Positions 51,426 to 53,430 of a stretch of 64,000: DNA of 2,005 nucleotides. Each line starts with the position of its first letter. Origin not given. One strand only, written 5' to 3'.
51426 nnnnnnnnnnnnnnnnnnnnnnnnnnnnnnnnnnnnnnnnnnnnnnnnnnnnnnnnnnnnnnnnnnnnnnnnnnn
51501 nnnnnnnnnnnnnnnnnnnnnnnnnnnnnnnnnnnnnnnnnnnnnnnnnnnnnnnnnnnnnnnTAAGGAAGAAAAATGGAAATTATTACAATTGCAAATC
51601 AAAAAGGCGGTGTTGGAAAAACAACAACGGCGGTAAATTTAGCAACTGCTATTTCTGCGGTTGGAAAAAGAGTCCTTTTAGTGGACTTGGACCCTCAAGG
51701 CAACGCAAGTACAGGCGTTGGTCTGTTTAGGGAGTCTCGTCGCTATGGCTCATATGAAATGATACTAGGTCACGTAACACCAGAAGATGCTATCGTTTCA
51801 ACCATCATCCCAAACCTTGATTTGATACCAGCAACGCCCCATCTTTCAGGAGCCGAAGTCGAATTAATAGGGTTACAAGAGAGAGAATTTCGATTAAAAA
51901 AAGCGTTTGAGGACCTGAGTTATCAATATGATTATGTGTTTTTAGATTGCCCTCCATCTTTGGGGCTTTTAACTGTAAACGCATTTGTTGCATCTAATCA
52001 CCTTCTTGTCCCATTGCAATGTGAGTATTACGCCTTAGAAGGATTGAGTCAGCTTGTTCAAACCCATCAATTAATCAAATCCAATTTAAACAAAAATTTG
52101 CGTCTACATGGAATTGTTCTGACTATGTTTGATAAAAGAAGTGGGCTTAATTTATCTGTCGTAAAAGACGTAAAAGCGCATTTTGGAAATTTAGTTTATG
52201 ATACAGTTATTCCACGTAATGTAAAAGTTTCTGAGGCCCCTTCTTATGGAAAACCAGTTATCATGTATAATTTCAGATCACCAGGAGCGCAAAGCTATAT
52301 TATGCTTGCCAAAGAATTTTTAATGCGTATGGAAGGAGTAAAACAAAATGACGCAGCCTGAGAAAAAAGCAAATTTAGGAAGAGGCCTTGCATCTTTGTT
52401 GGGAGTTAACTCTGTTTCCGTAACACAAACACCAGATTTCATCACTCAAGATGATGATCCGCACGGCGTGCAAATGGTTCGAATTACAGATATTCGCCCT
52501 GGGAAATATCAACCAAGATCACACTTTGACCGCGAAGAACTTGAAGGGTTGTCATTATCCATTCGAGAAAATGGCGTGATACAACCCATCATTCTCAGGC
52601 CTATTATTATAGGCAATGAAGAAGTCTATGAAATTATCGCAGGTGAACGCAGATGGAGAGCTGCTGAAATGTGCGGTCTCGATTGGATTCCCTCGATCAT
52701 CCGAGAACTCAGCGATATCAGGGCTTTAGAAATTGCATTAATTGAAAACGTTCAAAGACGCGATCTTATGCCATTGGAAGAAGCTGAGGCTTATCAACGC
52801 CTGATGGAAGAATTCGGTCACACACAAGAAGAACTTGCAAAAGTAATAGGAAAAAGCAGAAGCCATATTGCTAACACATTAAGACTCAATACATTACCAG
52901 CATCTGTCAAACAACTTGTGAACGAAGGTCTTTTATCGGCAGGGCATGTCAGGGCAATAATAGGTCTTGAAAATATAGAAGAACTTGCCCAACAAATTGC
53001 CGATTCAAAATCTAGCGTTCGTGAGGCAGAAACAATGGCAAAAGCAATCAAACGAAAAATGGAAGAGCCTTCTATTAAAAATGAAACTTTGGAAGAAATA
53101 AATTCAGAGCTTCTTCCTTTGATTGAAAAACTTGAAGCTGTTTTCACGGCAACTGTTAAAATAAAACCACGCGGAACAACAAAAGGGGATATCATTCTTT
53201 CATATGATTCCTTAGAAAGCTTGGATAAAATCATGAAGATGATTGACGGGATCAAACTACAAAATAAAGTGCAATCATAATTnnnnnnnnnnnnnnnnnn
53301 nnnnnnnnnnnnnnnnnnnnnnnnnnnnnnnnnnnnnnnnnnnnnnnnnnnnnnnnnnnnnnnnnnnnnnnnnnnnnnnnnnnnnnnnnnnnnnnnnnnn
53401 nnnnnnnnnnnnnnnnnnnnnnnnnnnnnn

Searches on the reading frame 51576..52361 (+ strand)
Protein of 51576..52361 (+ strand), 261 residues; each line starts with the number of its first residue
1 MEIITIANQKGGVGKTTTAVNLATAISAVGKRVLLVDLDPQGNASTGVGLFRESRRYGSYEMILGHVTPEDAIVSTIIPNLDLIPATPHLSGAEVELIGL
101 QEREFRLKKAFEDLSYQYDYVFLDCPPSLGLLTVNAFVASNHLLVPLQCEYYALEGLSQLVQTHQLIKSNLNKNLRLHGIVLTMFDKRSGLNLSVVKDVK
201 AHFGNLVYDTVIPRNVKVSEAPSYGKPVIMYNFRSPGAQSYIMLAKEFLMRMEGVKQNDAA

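Call 80: search_protein_families(library=pfam, proteins=[window:51576-52361:+], max_evalue=0.0001)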
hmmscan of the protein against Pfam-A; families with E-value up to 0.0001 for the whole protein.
window:51576-52361:+ (261 aa): 8 families
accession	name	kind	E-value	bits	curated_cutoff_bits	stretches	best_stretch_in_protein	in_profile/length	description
PF13614.12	AAA_31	-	3e-62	210.1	27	1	1-176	1-176/177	AAA domain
PF01656.29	CbiA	-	1.7e-29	102.7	25.4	1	4-228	1-125/125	CobQ/CobB/MinD/ParA nucleotide binding domain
PF06564.18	CBP_BcsQ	-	2.5e-13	50.6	21.3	1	1-246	1-231/234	Cellulose biosynthesis protein BcsQ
PF09140.17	MipZ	-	2.1e-12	47.3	20.7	1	3-41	2-40/262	ATPase MipZ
PF10609.15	ParA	-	4.8e-10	39.7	27.1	1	2-43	4-45/246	NUBPL iron-transfer P-loop NTPase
PF00142.24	Fer4_NifH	-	3.7e-08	33.6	25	1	9-44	7-42/271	4Fe-4S iron sulfur cluster binding proteins, NifH/frxC family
PF02374.21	ArsA_ATPase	-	7e-07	29.2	24.3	1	4-43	4-42/305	Anion-transporting ATPase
PF07015.17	VirC1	-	8.6e-05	22.4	24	0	1-39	1-39/231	VirC1 protein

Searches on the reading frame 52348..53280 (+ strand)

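Call 80: search_protein_families(library=pfam, proteins=[window:52348-53280:+], max_evalue=0.0001)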
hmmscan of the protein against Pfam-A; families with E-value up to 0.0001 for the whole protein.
window:52348-53280:+ (310 aa): 5 families
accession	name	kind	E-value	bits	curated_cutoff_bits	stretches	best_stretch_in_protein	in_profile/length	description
PF02195.25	ParB_N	-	1.8e-36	124.5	26.3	1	41-136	3-95/95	ParB N-terminal domain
PF17762.8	HTH_ParB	-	1.3e-32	112.4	22.6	1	139-235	2-101/102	ParB HTH domain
PF23552.2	ParB_C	-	3.2e-08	33.3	23.8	1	256-299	6-49/50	ParB dimerisation domain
PF08535.16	KorB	-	9e-06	26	22.3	1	157-237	3-77/89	KorB domain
PF01381.28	HTH_3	-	6.3e-05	23.4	23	0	151-175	3-27/55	Helix-turn-helix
